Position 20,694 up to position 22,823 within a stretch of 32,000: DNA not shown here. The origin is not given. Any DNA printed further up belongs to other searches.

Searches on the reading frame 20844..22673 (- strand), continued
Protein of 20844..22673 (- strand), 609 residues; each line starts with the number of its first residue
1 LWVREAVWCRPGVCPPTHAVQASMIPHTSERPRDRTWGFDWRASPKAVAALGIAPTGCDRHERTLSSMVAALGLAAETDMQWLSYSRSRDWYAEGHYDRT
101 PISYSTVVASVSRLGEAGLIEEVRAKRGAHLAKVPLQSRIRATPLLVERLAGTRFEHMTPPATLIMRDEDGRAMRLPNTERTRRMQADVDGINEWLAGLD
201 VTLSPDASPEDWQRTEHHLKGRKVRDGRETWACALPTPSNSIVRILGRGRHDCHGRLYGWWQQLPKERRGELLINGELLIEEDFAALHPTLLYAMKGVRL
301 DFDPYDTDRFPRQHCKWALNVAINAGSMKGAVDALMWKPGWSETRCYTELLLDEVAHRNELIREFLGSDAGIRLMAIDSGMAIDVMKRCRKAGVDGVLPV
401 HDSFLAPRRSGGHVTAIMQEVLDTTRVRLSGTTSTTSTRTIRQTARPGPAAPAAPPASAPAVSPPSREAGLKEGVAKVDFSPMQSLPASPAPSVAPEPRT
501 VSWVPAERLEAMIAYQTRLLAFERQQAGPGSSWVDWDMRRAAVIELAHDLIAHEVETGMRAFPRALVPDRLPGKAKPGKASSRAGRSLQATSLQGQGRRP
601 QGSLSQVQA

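Call 65: fold_search(model_id=the predicted structure, library=pdb)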
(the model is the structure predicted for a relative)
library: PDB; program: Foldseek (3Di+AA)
matches with E <= 10: 310; with E <= 0.001: 3
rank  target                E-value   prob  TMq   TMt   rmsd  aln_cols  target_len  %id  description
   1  1xwl                  4.6e-05  1.00  0.24  0.24   9.9       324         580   13  BACILLUS STEAROTHERMOPHILUS (NEWLY IDENTIFIED STRAIN AS YET UNNAMED) DNA POLYMERASE FRAGMENT (released 1999-01-13)
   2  9bps_A                7.0e-04  1.00  0.25  0.25   5.6       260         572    9  Plasmodium falciparum apicoplast DNA polymerase mutant - K417M (released 2025-05-14)
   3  5dku_B                9.4e-04  1.00  0.26  0.26   5.2       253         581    9  C-terminal His tagged apPOL exonuclease mutant (released 2016-08-10)
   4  9bps_B                1.5e-03  1.00  0.25  0.25   5.6       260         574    9  Plasmodium falciparum apicoplast DNA polymerase mutant - K417M (released 2025-05-14)
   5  7sxq_A                1.7e-03  1.00  0.24  0.24   5.8       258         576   10  Plasmodium falciparum apicoplast DNA polymerase (exo-minus) without affinity tag (released 2022-10-19)
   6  5dkt                  1.8e-03  1.00  0.26  0.27   5.0       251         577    9  N-terminal His tagged apPOL exonuclease mutant (released 2016-08-10)
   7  6ymw_A                2.1e-03  1.00  0.33  0.23  14.7       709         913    9  Cryo-EM structure of yeast mitochondrial RNA polymerase transcription initiation complex (released 2020-12-09)
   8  8c5s_A                2.6e-03  1.00  0.33  0.23  13.2       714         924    8  Cryo-EM structure of yeast mitochondrial RNA polymerase transcription initiation complex with 7-mer RNA, pppGpGpUpApAp (released 2023-08-30)
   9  7sxl_A                2.7e-03  1.00  0.25  0.25   5.2       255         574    9  Plasmodium falciparum apicoplast DNA polymerase (exo-minus) without affinity tag (released 2022-10-26)
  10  8atw_A                2.7e-03  1.00  0.33  0.23  14.4       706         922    9  Cryo-EM structure of yeast mitochondrial RNA polymerase transcription initiation complex with 6-mer RNA, pppGpGpApApAp (released 2023-08-30)
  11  7sxq_B                2.9e-03  1.00  0.24  0.25   5.6       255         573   10  Plasmodium falciparum apicoplast DNA polymerase (exo-minus) without affinity tag (released 2022-10-19)
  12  9qun                  4.5e-03  1.00  0.23  0.21   5.3       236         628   11  apPol-nucleotide complex (released 2025-10-29)
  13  9qsc_A                4.5e-03  1.00  0.26  0.24  13.6       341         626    9  apPol-DNA-nucleotide complex consensus refinement (released 2025-10-29)
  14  5dku_A                5.3e-03  1.00  0.25  0.25   5.5       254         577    9  C-terminal His tagged apPOL exonuclease mutant (released 2016-08-10)
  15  9qu8_A                5.3e-03  1.00  0.23  0.22   6.0       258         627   10  apPol-DNA-nucleotide complex (ternary2) (released 2025-10-29)
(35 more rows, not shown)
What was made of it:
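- On Family-A DNA polymerase / T7-like RNA polymerase (the neighbouring protein): The fold matches (Foldseek 1xwl E 4.6e-5, probability 1.0; mitochondrial and T7 RNA polymerases also hit, call 65).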

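Call 76: search_dna_similar(query=P0001, collection=phages, mode=protein, max_rows=20, max_evalue=0.001)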
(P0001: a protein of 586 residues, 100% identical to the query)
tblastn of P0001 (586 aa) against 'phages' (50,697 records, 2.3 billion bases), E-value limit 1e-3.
Records with a match: 4; places in all: 4; records where one place covers at least 80% of the query: 0.
Best place of each record, by identity: <60% 4.
By first word of the organism name: Klebsiella 2; Vibrio 2.
By host as written in the record: Klebsiella pneumoniae KP13 1; Klebsiella pneumoniae K6453 1; - 1; Vibrio natriegens 1.
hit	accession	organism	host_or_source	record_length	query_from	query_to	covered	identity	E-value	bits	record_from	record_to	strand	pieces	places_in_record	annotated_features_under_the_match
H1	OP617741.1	Klebsiella phage KP13-16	Klebsiella pneumoniae KP13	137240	199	400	34%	28.3%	1e-7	61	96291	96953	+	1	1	hypothetical protein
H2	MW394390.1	Klebsiella phage vB_KpM_FBKp34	Klebsiella pneumoniae K6453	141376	199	400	34%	27.8%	6e-7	59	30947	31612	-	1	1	hypothetical protein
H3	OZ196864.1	Vibrio phage 166E36-1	Seawater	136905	232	380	25%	29.5%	2e-4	50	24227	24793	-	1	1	hypothetical protein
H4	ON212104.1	Vibrio phage VnaP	Vibrio natriegens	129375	219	380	28%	26.2%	2e-4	50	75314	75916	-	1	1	hypothetical protein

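Call 77: search_dna_similar(query=P0001, collection=plasmids, mode=protein, max_rows=20, max_evalue=0.001)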
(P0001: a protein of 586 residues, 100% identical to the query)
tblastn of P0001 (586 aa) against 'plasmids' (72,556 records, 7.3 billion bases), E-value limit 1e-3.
Records with a match: 2; places in all: 2; records where one place covers at least 80% of the query: 0.
Best place of each record, by identity: <60% 2.
By first word of the organism name: Paracoccus 1; Thioclava 1.
By predicted mobility (MOB-suite, as given by PLSDB): conjugative 1; non-mobilizable 1.
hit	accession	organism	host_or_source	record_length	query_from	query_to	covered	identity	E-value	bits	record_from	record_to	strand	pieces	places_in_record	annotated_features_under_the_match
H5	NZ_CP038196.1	Paracoccus versutus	single cell,soil adjacent to the roots ...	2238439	68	384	54%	27.1%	5e-13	80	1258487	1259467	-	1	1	none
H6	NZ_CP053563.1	Thioclava electrotropha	cultured cells,marine sediment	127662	143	399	44%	26.2%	2e-9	68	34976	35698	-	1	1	hypothetical protein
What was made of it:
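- The polymerase-like family is nearly absent from 72,556 plasmids (2 weak hits, call 77).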

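Call 87: search_protein_families(library=padloc, max_evalue=0.01, proteins=[P0001, L111:12161-13147:+])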
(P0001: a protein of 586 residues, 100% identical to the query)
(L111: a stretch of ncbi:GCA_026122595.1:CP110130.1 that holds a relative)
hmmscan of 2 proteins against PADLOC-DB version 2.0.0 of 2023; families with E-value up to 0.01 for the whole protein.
P0001 (586 aa): 0 families

L111:12161-13147:+ (328 aa): 0 families

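Call 98: search_protein_families(library=pfam, max_evalue=0.001, proteins=[L074:4893-6161:+, L074:7018-7404:+, L074:7202-7663:+, L074:7394-7951:-, L074:8117-8551:+, L074:8548-9720:+, L074:9579-10046:+, L074:10063-10488:+, L074:3734-4507:-, L074:1979-3184:+])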
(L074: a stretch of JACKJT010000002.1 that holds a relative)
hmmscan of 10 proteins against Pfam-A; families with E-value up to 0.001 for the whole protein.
L074:4893-6161:+ (422 aa): 0 families

L074:7018-7404:+ (128 aa): 0 families

L074:7202-7663:+ (153 aa): 0 families

L074:7394-7951:- (185 aa): 2 families
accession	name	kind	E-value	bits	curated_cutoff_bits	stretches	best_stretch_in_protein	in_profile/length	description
PF00903.31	Glyoxalase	-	1.9e-15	57.8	20.6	1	31-153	1-121/121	Glyoxalase/Bleomycin resistance protein/Dioxygenase superfamily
PF13669.12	Glyoxalase_4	-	0.00012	22.7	27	0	34-114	2-86/109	Glyoxalase/Bleomycin resistance protein/Dioxygenase superfamily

L074:8117-8551:+ (144 aa): 4 families
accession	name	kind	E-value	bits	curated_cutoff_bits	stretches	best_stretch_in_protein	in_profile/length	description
PF21983.2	NikA-like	-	1.4e-15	57.6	27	1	39-112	3-71/72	Mobilization protein NikA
PF05713.17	MobC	-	1.1e-05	26.3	23.2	1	97-128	2-31/45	Bacterial mobilisation protein (MobC)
PF01402.27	RHH_1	-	0.00011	22.4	20.5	1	54-75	13-34/39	Ribbon-helix-helix protein, copG family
PF19807.5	DUF6290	-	0.00077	20.1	27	0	42-75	3-36/72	Family of unknown function (DUF6290)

L074:8548-9720:+ (390 aa): 1 family
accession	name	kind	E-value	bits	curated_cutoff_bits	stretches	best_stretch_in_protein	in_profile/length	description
PF03432.20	Relaxase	-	1.8e-12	48.1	24.6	1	50-141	37-131/132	MobA/VirD2-like, nuclease domain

L074:9579-10046:+ (155 aa): 0 families

L074:10063-10488:+ (141 aa): 2 families
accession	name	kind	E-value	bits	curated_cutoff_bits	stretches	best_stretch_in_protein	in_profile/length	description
PF01527.26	HTH_Tnp_1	-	1.1e-09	38.9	24.1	1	40-119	3-74/75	Transposase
PF13518.12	HTH_28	-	0.00012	22.5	25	1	49-92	2-44/52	Helix-turn-helix domain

L074:3734-4507:- (257 aa): 0 families

L074:1979-3184:+ (401 aa): 0 families

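Call 99: get_annotated_region(hit=H6, flank=5000)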
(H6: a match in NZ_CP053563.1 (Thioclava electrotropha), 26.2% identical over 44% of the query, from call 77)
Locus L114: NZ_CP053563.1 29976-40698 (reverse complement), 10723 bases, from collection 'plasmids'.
description: Thioclava electrotropha strain Elox9 plasmid pTElox9, complete sequence
organism: Thioclava electrotropha (NCBI taxid 1549850)
taxonomy: Bacteria; Pseudomonadota; Alphaproteobacteria; Rhodobacterales; Paracoccaceae; Thioclava; Thioclava electrotropha
host: -; source: cultured cells,marine sediment; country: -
typing (MOB-suite, as given by PLSDB): non-mobilizable
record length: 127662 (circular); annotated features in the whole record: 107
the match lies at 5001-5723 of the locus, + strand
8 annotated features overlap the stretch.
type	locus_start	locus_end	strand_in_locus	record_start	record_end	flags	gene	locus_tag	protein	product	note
CDS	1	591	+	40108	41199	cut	-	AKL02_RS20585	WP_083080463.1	type IV toxin-antitoxin system AbiEi family antitoxin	-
CDS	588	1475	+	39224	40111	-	-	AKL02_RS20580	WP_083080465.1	nucleotidyl transferase AbiEii/AbiGii toxin family protein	-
CDS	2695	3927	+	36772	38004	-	istA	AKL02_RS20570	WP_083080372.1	IS21 family transposase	-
CDS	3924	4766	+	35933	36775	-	istB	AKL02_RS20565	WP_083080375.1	IS21-like element helper ATPase IstB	-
CDS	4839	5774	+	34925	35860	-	-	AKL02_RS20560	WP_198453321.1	hypothetical protein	-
CDS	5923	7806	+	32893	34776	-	-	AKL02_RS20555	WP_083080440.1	site-specific DNA-methyltransferase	GO:0006306 - DNA methylation [Evidence IEA]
CDS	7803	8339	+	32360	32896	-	-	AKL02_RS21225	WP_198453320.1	DEAD/DEAH box helicase family protein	-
CDS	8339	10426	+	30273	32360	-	-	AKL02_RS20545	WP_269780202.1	hypothetical protein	-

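Call 106: fold_search(model_id=the predicted structure, library=viral)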
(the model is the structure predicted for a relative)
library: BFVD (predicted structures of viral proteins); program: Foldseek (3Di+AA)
matches with E <= 10: 249; with E <= 0.001: 15
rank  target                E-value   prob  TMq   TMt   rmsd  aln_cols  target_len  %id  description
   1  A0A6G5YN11            1.9e-21  1.00  0.48  0.62   6.1       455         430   17  (no name in the UniProt tables at hand)
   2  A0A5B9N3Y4            6.1e-21  1.00  0.50  0.65   5.7       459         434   20  Uncharacterized protein [Aeromonas phage 4L372D]
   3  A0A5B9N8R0            1.4e-19  1.00  0.41  0.50   8.4       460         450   17  Uncharacterized protein [Aeromonas phage 2L372X]
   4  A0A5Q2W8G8            1.2e-18  1.00  0.42  0.56   7.5       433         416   19  (no name in the UniProt tables at hand)
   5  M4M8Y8                5.6e-18  1.00  0.42  0.58   7.6       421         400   16  (no name in the UniProt tables at hand)
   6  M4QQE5                3.8e-17  1.00  0.41  0.50  11.7       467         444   14  (no name in the UniProt tables at hand)
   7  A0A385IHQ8            4.2e-17  1.00  0.50  0.66   5.5       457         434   15  (no name in the UniProt tables at hand)
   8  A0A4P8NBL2            1.5e-16  1.00  0.37  0.50  12.1       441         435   15  DNA polymerase [Rheinheimera phage vB_RspM_Barba31A]
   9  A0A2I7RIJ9            1.2e-15  1.00  0.40  0.53   8.2       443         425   15  (no name in the UniProt tables at hand)
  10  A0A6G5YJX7            1.9e-15  1.00  0.39  0.52  11.5       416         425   17  (no name in the UniProt tables at hand)
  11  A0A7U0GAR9            5.9e-15  1.00  0.37  0.51  11.9       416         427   17  (no name in the UniProt tables at hand)
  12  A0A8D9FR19            9.8e-08  1.00  0.32  0.43  10.3       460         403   14  Putative DNA polymerase I [uncultured marine phage]
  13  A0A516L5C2            6.2e-06  1.00  0.29  0.38  13.2       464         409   11  (no name in the UniProt tables at hand)
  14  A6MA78                4.2e-05  1.00  0.26  0.25  23.0       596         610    9  Gp014 [Lactococcus phage KSY1]
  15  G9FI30                1.0e-04  1.00  0.24  0.24  22.9       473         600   10  (no name in the UniProt tables at hand)
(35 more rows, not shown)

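Call 107: find_homologous_proteins(query=L111:12161-13147:+, max_evalue=0.001)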
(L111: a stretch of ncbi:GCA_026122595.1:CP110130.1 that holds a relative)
Query L111:12161-13147:+ (328 aa): 73 proteins with E <= 0.001 among 6546 candidates.
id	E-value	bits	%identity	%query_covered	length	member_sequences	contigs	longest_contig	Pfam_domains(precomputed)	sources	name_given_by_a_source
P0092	2.1e-202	689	94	100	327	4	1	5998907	-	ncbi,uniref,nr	ncbi:hypothetical protein [Methylorubrum extorquens]|uniref:Uncharacterized protein n=1 Tax=Methylor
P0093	3.4e-151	521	77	91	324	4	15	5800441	-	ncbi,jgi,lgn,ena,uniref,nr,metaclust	ncbi:hypothetical protein C0214_11010 [Methylobacterium sp. DM1]|jgi:hypothetical protein|uniref:Unc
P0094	3.6e-149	514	73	100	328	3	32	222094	-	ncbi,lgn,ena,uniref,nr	ncbi:hypothetical protein ACIQW5_25850 [Methylorubrum thiocyanatum]|uniref:hypothetical protein n=1 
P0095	3.0e-146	505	75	91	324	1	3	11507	-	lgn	-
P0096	9.7e-146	503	71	99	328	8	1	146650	-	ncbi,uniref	ncbi:hypothetical protein [Methylobacterium hispanicum]|uniref:hypothetical protein n=1 Tax=Methylob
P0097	9.9e-128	444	66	99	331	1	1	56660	-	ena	-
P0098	2.9e-121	423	69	86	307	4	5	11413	-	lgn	-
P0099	3.7e-118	412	73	76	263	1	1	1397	-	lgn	-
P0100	2.1e-114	400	74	72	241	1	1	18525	-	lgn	-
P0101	3.8e-112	393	72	79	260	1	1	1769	-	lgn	-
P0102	5.6e-112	392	72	79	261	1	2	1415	-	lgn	-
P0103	8.9e-112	391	74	75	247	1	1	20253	-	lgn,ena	-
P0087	3.0e-101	357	78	62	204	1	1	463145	-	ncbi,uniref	ncbi:hypothetical protein [Methylobacterium sp. SD21]|uniref:hypothetical protein n=1 Tax=Methylobac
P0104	2.2e-93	331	76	61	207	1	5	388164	-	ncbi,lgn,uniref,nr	ncbi:hypothetical protein SAMN05216360_10384 [Methylobacterium phyllostachyos]|uniref:Uncharacterize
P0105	2.4e-75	272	48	93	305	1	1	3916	-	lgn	-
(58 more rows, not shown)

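Call 108: find_encoding_contigs(protein=P0093, flank=7000, max_places=2)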
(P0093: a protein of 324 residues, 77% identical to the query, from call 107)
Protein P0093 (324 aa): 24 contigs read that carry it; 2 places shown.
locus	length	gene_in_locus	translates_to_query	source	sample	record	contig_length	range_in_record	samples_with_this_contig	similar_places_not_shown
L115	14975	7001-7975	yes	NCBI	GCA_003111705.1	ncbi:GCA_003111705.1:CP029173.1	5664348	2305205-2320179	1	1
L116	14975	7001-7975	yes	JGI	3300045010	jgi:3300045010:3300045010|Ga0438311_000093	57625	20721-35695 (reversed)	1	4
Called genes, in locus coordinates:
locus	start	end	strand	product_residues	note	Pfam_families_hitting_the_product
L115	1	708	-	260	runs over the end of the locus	-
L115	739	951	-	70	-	-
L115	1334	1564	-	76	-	-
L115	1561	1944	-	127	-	-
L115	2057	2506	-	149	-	PF00959:Phage_lysozyme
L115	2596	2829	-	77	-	-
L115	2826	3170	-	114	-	-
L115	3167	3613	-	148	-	-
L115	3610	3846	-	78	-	-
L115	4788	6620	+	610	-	-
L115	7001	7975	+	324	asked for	-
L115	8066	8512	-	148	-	-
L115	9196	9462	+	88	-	PF02583:Trns_repr_metal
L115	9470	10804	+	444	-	PF05977:MFS_3, PF07690:MFS_1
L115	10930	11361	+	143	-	-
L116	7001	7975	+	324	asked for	-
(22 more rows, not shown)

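Call 109: find_encoding_contigs(protein=P0094, flank=7000, max_places=2)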
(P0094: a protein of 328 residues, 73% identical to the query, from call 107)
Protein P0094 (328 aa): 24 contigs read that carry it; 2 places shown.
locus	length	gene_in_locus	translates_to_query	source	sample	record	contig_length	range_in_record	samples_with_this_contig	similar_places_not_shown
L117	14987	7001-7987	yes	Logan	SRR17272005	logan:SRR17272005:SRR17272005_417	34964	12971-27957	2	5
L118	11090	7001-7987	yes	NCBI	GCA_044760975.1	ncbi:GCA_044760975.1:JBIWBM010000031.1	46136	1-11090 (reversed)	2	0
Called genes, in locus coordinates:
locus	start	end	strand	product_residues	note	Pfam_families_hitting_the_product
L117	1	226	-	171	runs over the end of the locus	PF13936:HTH_38 (faint)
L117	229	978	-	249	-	-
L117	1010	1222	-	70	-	-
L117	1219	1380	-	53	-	-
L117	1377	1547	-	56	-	-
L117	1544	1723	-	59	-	-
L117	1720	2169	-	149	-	-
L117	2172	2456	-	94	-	-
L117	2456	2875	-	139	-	-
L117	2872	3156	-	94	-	-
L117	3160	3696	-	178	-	PF05257:CHAP (weak)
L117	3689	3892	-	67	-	-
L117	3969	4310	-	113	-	-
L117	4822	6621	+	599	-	-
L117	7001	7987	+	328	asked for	-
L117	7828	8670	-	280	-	-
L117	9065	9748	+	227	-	-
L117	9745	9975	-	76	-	PF20075:DUF6471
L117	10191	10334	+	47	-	PF12760:Zn_ribbon_IS1595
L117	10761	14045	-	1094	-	PF00873:ACR_tran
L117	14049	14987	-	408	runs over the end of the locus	PF25973:BSH_CzcB, PF25893:HH_CzcB, PF25954:Beta-barrel_RND_2, PF25975:CzcB_C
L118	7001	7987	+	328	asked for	-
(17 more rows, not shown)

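Call 110: find_encoding_contigs(protein=P0096, flank=7000, max_places=1)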
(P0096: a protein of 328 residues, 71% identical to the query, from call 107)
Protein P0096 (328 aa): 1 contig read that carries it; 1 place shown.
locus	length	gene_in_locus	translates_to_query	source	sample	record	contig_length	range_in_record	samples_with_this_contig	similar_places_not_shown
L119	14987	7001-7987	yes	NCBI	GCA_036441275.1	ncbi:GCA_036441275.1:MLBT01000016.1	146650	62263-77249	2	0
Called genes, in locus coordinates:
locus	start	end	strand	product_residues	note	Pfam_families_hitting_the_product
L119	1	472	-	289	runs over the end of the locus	-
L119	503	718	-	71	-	-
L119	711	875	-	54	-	-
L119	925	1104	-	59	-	-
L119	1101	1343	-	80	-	-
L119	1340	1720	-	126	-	-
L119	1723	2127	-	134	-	-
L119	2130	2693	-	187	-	PF00959:Phage_lysozyme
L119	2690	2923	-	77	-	-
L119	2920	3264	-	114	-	-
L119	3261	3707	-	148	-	-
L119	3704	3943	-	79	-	-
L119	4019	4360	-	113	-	-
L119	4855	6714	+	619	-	-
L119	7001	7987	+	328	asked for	-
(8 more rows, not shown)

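Call 111: find_encoding_contigs(protein=P0097, flank=7000, max_places=1)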
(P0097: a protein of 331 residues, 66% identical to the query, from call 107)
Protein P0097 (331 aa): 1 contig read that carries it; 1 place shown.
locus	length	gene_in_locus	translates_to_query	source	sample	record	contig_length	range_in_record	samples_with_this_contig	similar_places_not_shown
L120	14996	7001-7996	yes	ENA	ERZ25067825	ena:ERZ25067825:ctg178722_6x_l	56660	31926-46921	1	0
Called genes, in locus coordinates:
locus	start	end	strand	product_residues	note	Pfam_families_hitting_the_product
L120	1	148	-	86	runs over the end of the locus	-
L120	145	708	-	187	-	-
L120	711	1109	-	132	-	-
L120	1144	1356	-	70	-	-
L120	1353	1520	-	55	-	-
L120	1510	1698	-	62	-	-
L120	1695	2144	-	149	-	-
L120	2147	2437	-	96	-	-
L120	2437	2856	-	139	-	-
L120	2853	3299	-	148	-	-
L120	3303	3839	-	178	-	PF05257:CHAP (weak)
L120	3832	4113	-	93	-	-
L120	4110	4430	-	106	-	-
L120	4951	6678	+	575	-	-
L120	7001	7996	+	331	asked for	-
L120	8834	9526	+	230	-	PF07278:DUF1441 (faint)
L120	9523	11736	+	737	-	PF05876:GpA_ATPase, PF20454:GpA_nuclease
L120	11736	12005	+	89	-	-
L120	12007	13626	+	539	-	PF05136:Phage_portal_2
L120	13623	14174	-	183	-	-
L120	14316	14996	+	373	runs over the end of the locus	-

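Call 114: search_protein_families(library=pfam, max_evalue=0.1, proteins=[L120:8834-9526:+, L120:9523-11736:+, L120:11736-12005:+, L120:12007-13626:+, L117:9065-9748:+, L110:11135-11404:+, L110:12567-13619:+])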
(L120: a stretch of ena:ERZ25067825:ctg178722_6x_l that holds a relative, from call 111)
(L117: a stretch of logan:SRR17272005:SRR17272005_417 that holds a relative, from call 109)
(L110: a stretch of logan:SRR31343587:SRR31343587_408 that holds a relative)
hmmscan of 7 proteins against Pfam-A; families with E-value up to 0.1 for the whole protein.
L120:8834-9526:+ (230 aa): 9 families
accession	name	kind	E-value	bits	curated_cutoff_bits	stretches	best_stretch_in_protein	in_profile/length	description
PF12728.13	HTH_17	-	0.0011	19.6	27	1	42-94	2-49/51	Helix-turn-helix domain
PF13518.12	HTH_28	-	0.0011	19.4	25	0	42-64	13-35/52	Helix-turn-helix domain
PF13411.12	MerR_1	-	0.0026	18.3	21.6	1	42-76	1-35/69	MerR HTH family regulatory protein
PF01381.28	HTH_3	-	0.0035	17.8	23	1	42-68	10-36/55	Helix-turn-helix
PF13384.12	HTH_23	-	0.0041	17.3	24.6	1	42-64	18-40/50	Homeodomain-like domain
PF07278.17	DUF1441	-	0.016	15.6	35.1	1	43-168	2-119/147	Protein of unknown function (DUF1441)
PF13551.12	HTH_29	-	0.061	13.9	28.1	0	31-64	3-35/64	Winged helix-turn helix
PF13443.12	HTH_26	-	0.077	13.7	22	0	42-65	11-34/63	Cro/C1-type HTH DNA-binding domain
PF07037.17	YfeC-like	-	0.093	13.5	22.9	0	45-67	4-26/122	Transcription regulator YfeC-like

L120:9523-11736:+ (737 aa): 2 families
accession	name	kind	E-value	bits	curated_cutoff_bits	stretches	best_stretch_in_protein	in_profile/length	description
PF20454.4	GpA_nuclease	-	5.4e-46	157.6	22.5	1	347-649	3-290/294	Terminase large subunit gpA, endonuclease domain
PF05876.18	GpA_ATPase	-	2e-27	96.9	25.6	1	77-332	11-245/247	Phage terminase large subunit gpA, ATPase domain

L120:11736-12005:+ (89 aa): 0 families

L120:12007-13626:+ (539 aa): 1 family
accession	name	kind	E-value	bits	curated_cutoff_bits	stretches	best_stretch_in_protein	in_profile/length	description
PF05136.18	Phage_portal_2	-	1.6e-34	120.1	32.9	1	112-387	78-349/354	Phage portal protein, lambda family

L117:9065-9748:+ (227 aa): 1 family
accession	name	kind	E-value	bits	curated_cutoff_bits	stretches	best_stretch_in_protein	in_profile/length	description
PF20990.2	DUF2207_C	-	0.098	12.8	33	0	127-196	90-156/247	Predicted membrane protein (DUF2207) C-terminal domain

L110:11135-11404:+ (89 aa): 0 families

L110:12567-13619:+ (350 aa): 0 families
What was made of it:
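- Closest known: Lambda-type cos region. Same: In L120 the region lies directly upstream of Nu1-like terS, gpA terL and the portal (calls 111 and 114).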
